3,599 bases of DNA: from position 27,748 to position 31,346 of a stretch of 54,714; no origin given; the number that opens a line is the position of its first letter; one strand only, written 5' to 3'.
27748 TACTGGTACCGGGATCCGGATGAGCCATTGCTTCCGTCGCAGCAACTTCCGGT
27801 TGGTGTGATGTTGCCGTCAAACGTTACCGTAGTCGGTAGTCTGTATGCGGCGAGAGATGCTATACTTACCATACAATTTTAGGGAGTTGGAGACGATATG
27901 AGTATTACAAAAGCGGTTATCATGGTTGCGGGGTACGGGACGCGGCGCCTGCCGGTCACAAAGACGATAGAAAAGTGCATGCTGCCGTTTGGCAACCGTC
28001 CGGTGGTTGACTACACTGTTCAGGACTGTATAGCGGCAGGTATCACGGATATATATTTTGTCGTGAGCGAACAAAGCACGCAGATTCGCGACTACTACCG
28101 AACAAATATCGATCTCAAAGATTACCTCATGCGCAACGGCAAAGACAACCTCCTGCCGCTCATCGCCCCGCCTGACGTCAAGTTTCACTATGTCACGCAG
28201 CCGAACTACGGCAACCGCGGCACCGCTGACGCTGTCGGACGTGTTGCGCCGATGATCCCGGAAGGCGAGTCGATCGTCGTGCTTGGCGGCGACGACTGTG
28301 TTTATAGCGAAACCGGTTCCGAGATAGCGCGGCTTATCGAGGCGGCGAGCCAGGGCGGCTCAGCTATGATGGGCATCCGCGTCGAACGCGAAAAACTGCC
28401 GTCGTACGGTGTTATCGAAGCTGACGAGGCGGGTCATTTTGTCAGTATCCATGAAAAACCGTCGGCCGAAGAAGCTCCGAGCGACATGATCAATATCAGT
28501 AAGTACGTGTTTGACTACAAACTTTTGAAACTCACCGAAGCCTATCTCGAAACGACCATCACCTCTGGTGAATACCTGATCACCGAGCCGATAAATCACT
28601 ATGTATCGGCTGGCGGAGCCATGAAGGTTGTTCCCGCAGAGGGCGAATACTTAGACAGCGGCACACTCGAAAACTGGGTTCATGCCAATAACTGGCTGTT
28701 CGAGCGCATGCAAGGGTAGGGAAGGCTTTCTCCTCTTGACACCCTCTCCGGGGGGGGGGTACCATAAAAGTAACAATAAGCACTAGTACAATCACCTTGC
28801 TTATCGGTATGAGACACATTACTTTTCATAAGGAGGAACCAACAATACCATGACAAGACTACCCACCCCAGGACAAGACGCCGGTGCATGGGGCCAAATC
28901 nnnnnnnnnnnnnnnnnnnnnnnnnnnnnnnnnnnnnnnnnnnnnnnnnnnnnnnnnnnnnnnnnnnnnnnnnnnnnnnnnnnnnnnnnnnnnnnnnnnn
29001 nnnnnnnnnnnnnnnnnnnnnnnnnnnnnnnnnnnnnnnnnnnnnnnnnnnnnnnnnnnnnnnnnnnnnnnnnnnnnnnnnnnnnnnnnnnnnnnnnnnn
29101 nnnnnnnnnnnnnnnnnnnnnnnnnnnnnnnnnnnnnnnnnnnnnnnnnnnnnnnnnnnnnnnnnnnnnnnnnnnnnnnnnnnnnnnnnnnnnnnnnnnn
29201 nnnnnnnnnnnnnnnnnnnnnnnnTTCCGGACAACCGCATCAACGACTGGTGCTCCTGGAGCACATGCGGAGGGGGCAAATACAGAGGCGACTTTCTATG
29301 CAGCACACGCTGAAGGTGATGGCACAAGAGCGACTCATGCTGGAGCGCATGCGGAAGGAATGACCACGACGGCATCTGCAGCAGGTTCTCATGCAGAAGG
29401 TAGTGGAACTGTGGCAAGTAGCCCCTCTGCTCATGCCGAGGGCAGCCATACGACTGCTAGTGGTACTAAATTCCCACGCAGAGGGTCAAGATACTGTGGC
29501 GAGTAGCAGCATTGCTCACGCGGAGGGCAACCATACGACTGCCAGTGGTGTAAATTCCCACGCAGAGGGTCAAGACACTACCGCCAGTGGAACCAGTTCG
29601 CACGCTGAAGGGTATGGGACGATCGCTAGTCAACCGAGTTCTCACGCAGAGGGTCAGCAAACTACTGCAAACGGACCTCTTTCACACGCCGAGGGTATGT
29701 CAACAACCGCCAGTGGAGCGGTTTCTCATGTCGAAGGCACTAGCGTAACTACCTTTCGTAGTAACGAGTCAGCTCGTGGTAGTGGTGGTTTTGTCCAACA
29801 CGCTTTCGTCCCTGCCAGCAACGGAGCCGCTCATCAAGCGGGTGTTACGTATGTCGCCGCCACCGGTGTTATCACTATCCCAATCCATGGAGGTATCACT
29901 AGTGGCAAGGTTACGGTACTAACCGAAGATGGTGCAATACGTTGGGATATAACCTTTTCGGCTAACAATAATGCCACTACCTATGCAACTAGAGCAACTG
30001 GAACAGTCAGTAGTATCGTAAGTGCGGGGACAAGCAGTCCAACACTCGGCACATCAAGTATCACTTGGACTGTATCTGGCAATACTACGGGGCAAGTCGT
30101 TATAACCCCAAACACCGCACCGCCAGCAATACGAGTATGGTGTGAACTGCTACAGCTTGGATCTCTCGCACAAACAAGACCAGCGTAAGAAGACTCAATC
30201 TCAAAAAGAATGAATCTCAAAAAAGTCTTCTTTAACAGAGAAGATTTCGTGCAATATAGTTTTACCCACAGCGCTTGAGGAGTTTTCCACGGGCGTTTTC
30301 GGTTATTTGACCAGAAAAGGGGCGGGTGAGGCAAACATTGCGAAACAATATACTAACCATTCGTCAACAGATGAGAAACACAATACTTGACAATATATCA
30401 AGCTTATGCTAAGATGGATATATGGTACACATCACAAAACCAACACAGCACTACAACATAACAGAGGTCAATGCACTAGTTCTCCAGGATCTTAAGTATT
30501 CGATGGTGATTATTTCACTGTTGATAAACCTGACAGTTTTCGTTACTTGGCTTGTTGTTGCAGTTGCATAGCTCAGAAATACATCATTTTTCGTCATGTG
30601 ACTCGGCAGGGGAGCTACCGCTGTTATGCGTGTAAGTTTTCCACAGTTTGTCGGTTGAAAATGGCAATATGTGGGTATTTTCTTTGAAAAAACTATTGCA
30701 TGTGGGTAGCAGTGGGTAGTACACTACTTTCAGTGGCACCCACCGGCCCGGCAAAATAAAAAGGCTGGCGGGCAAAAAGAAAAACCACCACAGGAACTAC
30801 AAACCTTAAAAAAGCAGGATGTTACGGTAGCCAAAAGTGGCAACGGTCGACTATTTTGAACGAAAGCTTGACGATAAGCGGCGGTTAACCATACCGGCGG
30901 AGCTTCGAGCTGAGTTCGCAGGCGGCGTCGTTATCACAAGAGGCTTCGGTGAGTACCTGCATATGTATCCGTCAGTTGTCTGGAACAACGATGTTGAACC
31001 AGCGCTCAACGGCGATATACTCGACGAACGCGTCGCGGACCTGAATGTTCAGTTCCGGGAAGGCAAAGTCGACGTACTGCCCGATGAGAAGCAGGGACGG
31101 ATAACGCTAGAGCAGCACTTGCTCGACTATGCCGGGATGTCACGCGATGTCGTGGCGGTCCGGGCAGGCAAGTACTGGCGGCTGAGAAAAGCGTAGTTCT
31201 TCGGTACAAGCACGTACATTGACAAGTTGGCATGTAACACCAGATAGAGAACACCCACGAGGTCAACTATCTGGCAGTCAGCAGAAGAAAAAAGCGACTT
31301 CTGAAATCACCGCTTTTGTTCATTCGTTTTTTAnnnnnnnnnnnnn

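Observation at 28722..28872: G10 homopolymer in the -35/-10 spacer of a promoter for a repeat-rich surface protein gene: candidate phase-variation switch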

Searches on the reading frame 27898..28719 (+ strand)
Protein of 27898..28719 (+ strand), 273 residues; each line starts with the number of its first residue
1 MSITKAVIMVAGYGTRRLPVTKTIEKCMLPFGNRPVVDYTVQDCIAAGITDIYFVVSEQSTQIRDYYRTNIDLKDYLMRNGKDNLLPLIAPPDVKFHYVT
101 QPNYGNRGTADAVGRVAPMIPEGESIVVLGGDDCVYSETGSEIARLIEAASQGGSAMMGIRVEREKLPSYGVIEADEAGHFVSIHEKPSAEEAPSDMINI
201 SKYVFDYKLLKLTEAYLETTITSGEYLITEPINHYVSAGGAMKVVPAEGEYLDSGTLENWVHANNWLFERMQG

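Call 13: search_protein_families(library=pfam, proteins=[window:27898-28719:+], max_evalue=0.01)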
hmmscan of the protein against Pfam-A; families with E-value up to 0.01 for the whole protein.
window:27898-28719:+ (273 aa): 2 families
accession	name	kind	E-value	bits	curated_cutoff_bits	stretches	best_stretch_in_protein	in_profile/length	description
PF00483.29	NTP_transferase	-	2.3e-35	122.8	21.2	1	5-265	1-240/245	Nucleotidyl transferase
PF12804.13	NTP_transf_3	-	4e-05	24.3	27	1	6-157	1-118/160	MobA-like NTP transferase domain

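Call 20: find_encoding_contigs(protein=window:27898-28719:+, flank=3000, max_places=10)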
Protein window:27898-28719:+ (273 aa): no gene with exactly this product is on record in the collection.

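Call 33: find_related_loci(query=window:27898-28719:+, collection=genome_contigs, flank=4000)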
Query window:27898-28719:+ (273 aa) in genome_contigs; peptide patterns used: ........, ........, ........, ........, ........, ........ (x = any residue, [..] = any of these).
108 stretches matched a pattern; 81 encode a relative of the query (tblastn E <= 1e-3); the best 80 are kept; 80 distinct loci.
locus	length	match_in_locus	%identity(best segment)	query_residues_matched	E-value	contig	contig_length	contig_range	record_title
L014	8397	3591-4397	75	2-269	8e-142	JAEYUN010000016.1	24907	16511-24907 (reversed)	MAG: Candidatus Parcubacteria bacterium isolate OH_CBlB_171 k127_1932235, whole genome shotgun sequence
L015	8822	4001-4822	62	1-273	6e-112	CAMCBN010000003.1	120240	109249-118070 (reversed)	MAG: uncultured Candidatus Saccharibacteria bacterium isolate SRR15732359_bin.18_metaWRAP_v1.3_MAG genome assembly, cont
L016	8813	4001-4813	62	1-270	1e-110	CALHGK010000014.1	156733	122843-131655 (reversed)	MAG TPA_asm: uncultured Candidatus Saccharibacteria bacterium isolate ERR589640_bin.16_CONCOCT_v1.1_MAG genome assembly,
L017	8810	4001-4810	61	1-269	1e-109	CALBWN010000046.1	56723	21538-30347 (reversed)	MAG TPA_asm: uncultured Candidatus Saccharibacteria bacterium isolate ERR589653_bin.94_CONCOCT_v1.1_MAG genome assembly,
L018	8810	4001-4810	61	1-269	1e-109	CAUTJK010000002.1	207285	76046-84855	MAG TPA_asm: uncultured Candidatus Saccharibacteria bacterium isolate SRR15001303_bin.15_MetaWRAP_v1.3_MAG genome assemb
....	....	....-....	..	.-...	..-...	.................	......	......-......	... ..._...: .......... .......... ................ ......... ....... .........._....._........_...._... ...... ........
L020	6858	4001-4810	61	1-269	1e-109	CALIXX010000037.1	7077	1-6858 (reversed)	MAG TPA_asm: uncultured Candidatus Saccharibacteria bacterium isolate ERR589649_bin.15_CONCOCT_v1.1_MAG genome assembly,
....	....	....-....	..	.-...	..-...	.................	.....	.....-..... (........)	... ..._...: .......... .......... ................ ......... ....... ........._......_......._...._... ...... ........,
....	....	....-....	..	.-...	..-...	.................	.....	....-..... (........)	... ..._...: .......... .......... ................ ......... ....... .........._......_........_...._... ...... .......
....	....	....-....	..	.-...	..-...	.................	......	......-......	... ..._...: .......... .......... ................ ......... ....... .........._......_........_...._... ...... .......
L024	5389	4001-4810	61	1-269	1e-109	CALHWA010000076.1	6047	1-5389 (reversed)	MAG TPA_asm: uncultured Candidatus Saccharibacteria bacterium isolate ERR589623_bin.79_CONCOCT_v1.1_MAG genome assembly,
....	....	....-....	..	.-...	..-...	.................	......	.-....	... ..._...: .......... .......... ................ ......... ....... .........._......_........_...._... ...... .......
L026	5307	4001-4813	61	1-270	3e-109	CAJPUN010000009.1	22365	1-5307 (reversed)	Candidatus Saccharibacteria bacterium isolate SRR9217492-mag-bin.7 genome assembly, contig: SRR9217492-mag-bin.7_287, wh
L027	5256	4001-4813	61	1-270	2e-109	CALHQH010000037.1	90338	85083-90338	MAG TPA_asm: uncultured Candidatus Saccharibacteria bacterium isolate ERR589518_bin.74_CONCOCT_v1.1_MAG genome assembly,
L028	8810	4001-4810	61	1-269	3e-109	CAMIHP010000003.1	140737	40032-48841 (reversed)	MAG: uncultured Candidatus Saccharibacteria bacterium isolate ZZEVbxAAOO_bin.25.MAG genome assembly, contig: NODE_57_len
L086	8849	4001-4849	48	2-264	8e-75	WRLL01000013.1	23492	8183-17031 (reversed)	MAG: Candidatus Saccharibacteria bacterium isolate Th196P3bin19 Ga0099364_10003726, whole genome shotgun sequence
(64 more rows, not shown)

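Call 36: find_homologous_proteins(query=window:27898-28719:+, max_evalue=1e-60)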
Query window:27898-28719:+ (273 aa): 1299 proteins with E <= 1e-60 among 2904 candidates; the best 120 are listed.
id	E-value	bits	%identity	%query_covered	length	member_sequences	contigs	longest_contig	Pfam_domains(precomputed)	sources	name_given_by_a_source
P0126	2.3e-180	616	100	100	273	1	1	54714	PF00483.30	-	-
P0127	1.1e-161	554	91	99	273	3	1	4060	PF00483.30,PF12804.14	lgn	-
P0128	1.2e-143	495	80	99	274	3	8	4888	PF00483.30,PF12804.14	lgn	-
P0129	2.2e-141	488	80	97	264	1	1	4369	PF00483.30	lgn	-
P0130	4.1e-141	487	78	99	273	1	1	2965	PF00483.30,PF12804.14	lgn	-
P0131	4.2e-139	480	77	99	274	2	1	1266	PF00483.30,PF12804.14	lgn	-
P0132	4.3e-134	464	75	99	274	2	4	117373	PF00483.30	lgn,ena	-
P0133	1.9e-131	455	75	98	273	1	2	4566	PF00483.30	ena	-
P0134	2.0e-130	452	74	98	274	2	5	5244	PF00483.30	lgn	-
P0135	1.3e-129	449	73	97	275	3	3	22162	PF00483.30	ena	-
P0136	2.8e-128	445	72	99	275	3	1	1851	PF00483.30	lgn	-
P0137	1.3e-126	439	71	99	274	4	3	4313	PF00483.30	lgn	-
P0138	3.5e-126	438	80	89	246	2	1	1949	PF00483.30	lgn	-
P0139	1.6e-125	436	70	99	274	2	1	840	PF00483.30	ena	-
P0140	3.4e-125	435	71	99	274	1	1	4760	PF00483.30,PF12804.14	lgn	-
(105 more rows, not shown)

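Call 37: find_encoding_contigs(protein=P0127, flank=4000, max_places=10)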
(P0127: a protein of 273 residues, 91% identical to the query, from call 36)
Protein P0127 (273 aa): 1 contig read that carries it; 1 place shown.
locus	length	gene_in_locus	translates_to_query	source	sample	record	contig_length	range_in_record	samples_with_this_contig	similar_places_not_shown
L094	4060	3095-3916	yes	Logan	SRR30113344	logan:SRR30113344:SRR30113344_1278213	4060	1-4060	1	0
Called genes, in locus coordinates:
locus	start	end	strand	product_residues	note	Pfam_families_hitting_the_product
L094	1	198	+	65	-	?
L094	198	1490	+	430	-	PF00232:Glyco_hydro_1, PF00150:Cellulase (faint), PF00232:Glyco_hydro_1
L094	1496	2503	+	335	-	PF01933:CofD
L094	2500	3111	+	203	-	-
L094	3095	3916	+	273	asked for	PF00483:NTP_transferase, PF12804:NTP_transf_3 (faint)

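Call 38: find_encoding_contigs(protein=P0128, flank=4000, max_places=10)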
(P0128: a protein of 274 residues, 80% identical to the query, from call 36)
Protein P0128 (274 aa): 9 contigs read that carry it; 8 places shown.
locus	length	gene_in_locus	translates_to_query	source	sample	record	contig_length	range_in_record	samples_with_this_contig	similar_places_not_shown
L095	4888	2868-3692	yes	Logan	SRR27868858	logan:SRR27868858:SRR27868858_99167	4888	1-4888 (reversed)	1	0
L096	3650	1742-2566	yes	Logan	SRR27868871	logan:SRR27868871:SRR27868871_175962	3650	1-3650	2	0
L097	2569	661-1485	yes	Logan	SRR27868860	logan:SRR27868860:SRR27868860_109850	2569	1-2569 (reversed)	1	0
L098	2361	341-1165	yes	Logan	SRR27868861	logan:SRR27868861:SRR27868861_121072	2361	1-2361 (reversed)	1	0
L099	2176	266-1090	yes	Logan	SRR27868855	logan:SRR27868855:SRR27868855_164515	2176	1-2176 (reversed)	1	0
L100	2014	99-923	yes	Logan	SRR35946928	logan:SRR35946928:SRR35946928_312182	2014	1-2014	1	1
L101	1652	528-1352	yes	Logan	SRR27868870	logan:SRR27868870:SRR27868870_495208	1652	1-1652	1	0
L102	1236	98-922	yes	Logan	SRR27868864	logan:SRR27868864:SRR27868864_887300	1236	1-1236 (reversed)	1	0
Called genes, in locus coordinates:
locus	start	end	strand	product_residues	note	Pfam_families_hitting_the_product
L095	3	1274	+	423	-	?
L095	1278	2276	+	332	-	PF01933:CofD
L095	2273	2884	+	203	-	-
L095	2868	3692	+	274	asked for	PF00483:NTP_transferase, PF12804:NTP_transf_3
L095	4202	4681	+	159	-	PF02381:MraZ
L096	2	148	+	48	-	?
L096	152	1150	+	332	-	PF01933:CofD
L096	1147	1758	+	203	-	-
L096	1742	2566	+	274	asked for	PF00483:NTP_transferase, PF12804:NTP_transf_3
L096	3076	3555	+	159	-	PF02381:MraZ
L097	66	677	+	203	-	-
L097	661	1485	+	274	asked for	PF00483:NTP_transferase, PF12804:NTP_transf_3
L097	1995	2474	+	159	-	PF02381:MraZ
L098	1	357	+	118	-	?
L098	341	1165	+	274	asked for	PF00483:NTP_transferase, PF12804:NTP_transf_3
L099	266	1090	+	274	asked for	PF00483:NTP_transferase, PF12804:NTP_transf_3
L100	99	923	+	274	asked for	PF00483:NTP_transferase, PF12804:NTP_transf_3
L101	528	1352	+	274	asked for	PF00483:NTP_transferase, PF12804:NTP_transf_3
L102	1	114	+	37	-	?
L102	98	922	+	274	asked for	PF00483:NTP_transferase, PF12804:NTP_transf_3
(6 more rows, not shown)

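Call 41: list_cluster_members(proteins=[P0127, P0129, P0130, P0131, P0138])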
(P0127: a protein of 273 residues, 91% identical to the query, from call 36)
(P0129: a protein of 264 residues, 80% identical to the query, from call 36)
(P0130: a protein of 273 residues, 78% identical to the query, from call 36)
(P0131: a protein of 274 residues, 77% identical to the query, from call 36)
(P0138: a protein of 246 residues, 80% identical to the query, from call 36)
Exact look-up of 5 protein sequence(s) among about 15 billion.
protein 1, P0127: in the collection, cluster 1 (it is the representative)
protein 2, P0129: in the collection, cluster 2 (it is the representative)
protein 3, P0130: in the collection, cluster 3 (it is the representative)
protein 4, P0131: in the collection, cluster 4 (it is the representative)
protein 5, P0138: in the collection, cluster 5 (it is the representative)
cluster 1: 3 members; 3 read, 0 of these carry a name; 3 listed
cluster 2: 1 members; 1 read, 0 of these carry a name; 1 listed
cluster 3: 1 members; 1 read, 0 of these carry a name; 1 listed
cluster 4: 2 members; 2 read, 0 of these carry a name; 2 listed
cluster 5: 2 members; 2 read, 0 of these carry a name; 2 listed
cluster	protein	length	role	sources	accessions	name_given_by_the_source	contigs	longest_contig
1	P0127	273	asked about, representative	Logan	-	-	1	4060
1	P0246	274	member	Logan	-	-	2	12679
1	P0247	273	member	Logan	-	-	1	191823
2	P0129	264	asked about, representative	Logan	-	-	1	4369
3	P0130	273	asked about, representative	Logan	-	-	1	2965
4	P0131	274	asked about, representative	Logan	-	-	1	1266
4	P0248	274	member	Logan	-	-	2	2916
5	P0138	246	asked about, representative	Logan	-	-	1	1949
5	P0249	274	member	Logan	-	-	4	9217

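Call 42: find_encoding_contigs(protein=P0247, flank=10000, max_places=4)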
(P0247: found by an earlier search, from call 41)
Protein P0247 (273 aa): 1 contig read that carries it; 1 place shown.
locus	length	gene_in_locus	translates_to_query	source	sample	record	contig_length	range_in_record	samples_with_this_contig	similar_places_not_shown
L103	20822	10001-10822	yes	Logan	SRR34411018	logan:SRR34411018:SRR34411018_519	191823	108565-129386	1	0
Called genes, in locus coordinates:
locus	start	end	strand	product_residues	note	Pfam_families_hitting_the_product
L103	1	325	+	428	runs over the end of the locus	-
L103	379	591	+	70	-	-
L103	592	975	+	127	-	PF02661:Fic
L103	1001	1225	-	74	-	-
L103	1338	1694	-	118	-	-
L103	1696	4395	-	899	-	PF00657:Lipase_GDSL, PF13472:Lipase_GDSL_2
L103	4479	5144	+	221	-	PF00106:adh_short, PF08659:KR (weak), PF13561:adh_short_C2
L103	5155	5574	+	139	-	PF00075:RNase_H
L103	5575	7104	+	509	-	PF05970:PIF1, PF13245:AAA_19, PF13401:AAA_22 (weak), PF13604:AAA_30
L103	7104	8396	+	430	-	PF00232:Glyco_hydro_1, PF00150:Cellulase (faint), PF00232:Glyco_hydro_1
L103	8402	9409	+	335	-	PF01933:CofD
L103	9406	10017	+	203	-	-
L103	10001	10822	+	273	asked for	PF00483:NTP_transferase, PF12804:NTP_transf_3 (weak)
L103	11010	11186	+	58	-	-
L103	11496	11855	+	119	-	PF02381:MraZ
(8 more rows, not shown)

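Call 43: find_encoding_contigs(protein=P0246, flank=10000, max_places=4)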
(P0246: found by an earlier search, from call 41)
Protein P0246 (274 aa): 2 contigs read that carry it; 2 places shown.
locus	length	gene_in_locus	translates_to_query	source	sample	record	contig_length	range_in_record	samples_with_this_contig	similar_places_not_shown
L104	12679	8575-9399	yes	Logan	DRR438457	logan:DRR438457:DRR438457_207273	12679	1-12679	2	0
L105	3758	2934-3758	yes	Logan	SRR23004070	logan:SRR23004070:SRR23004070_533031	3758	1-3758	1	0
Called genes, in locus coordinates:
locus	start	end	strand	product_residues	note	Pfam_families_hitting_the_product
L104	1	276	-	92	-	?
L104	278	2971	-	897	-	PF00657:Lipase_GDSL, PF13472:Lipase_GDSL_2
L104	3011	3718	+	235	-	PF00106:adh_short, PF08659:KR (faint), PF13561:adh_short_C2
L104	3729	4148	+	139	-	PF00075:RNase_H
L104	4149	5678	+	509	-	PF05970:PIF1, PF13245:AAA_19, PF13401:AAA_22 (weak), PF13604:AAA_30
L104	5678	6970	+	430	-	PF00232:Glyco_hydro_1, PF00150:Cellulase (faint), PF00232:Glyco_hydro_1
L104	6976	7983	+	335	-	PF01933:CofD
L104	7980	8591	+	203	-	-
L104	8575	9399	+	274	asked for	PF00483:NTP_transferase, PF12804:NTP_transf_3 (weak)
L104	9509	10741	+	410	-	-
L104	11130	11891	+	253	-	PF02661:Fic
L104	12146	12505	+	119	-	PF02381:MraZ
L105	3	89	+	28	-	?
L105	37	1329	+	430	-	PF00232:Glyco_hydro_1, PF00150:Cellulase (faint), PF00232:Glyco_hydro_1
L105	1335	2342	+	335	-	PF01933:CofD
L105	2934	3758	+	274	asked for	PF00483:NTP_transferase, PF12804:NTP_transf_3 (weak)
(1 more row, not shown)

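Call 53: find_encoding_contigs(protein=P0249, flank=3000, max_places=6)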
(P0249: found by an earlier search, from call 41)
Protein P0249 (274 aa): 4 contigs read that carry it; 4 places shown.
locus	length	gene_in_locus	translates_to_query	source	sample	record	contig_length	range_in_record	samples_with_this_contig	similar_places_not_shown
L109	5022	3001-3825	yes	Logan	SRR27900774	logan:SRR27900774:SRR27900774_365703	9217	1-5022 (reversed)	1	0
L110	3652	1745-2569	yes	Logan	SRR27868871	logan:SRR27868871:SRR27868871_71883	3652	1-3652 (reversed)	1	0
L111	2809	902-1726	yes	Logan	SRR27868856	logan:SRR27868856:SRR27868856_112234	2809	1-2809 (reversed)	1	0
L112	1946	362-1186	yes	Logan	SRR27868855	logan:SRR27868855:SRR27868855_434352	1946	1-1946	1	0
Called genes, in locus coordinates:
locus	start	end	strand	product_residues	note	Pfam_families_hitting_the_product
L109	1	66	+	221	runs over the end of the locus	PF00106:adh_short, PF13561:adh_short_C2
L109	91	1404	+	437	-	PF00232:Glyco_hydro_1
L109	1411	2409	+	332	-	PF01933:CofD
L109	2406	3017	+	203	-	-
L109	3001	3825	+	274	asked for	PF00483:NTP_transferase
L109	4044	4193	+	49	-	-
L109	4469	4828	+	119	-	PF02381:MraZ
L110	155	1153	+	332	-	PF01933:CofD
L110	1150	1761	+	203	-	-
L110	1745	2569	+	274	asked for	PF00483:NTP_transferase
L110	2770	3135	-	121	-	-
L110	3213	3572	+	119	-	PF02381:MraZ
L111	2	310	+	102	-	?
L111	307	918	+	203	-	-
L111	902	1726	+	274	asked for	PF00483:NTP_transferase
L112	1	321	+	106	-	?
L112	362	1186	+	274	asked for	PF00483:NTP_transferase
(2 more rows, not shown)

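Call 63: search_protein_families(library=phrogs, proteins=[L104:9509-10741:+], max_evalue=0.01)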
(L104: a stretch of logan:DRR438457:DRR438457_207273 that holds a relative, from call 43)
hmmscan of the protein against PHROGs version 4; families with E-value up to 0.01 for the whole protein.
L104:9509-10741:+ (410 aa): 2 families
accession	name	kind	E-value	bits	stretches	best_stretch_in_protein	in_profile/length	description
phrog_20057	-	unknown function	2.6e-07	29.1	1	162-351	536-709/2265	-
phrog_10464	-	unknown function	0.0013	18.7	0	111-168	221-279/492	-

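Call 89: search_protein_families(library=pfam, proteins=[L086:4983-6473:+, L104:9509-10741:+], max_evalue=0.01)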
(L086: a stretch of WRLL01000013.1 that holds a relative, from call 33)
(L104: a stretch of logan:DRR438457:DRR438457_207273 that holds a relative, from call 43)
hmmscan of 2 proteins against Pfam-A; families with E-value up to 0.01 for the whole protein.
L086:4983-6473:+ (496 aa): 1 family
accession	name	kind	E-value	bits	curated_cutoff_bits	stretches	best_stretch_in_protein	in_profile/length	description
PF16471.10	JIP_LZII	-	0.0036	17.9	30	0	219-251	7-39/71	JNK-interacting protein leucine zipper II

L104:9509-10741:+ (410 aa): 1 family
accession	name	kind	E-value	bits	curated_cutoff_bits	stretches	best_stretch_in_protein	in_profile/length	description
PF05658.19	YadA_head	-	3.5e-17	62.7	25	3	315-341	1-27/27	YadA head domain repeat (2 copies)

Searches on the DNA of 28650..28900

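Call 84: search_rna_families(source=window, start=28650, end=28900, threshold=evalue, max_evalue=1)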
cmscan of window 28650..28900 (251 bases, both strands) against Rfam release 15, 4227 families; matches with E-value up to 1: 0.
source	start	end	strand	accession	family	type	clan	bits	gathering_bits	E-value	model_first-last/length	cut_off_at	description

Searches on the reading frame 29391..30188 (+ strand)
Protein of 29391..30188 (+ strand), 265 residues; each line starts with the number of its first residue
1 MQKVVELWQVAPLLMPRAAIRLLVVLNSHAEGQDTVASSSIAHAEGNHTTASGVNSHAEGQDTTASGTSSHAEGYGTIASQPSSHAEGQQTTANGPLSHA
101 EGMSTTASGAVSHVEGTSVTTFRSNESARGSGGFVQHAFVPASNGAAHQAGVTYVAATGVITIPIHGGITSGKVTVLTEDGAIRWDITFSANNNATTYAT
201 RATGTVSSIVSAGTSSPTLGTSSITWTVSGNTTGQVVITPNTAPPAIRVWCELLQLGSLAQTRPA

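Call 13: search_protein_families(library=pfam, proteins=[window:29391-30188:+], max_evalue=0.01)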
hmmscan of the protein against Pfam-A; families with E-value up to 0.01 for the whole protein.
window:29391-30188:+ (265 aa): 2 families
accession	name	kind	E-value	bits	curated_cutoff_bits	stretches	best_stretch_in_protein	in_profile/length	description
PF05658.19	YadA_head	-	0.00026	21.7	25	1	44-70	1-27/27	YadA head domain repeat (2 copies)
PF13648.12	Lipocalin_4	-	0.005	18.1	22.4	0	177-238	10-67/89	Lipocalin-like domain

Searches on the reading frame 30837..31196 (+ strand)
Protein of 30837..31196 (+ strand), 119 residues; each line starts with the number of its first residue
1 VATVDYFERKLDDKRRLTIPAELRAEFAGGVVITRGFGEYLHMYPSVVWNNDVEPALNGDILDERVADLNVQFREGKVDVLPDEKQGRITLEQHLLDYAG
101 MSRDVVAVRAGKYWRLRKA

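Call 13: search_protein_families(library=pfam, proteins=[window:30837-31196:+], max_evalue=0.01)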
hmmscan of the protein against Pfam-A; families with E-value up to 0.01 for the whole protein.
window:30837-31196:+ (119 aa): 1 family
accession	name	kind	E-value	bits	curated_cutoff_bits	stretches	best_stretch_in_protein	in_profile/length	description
PF02381.23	MraZ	-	2.5e-12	47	23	1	8-51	7-51/72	MraZ protein, putative antitoxin-like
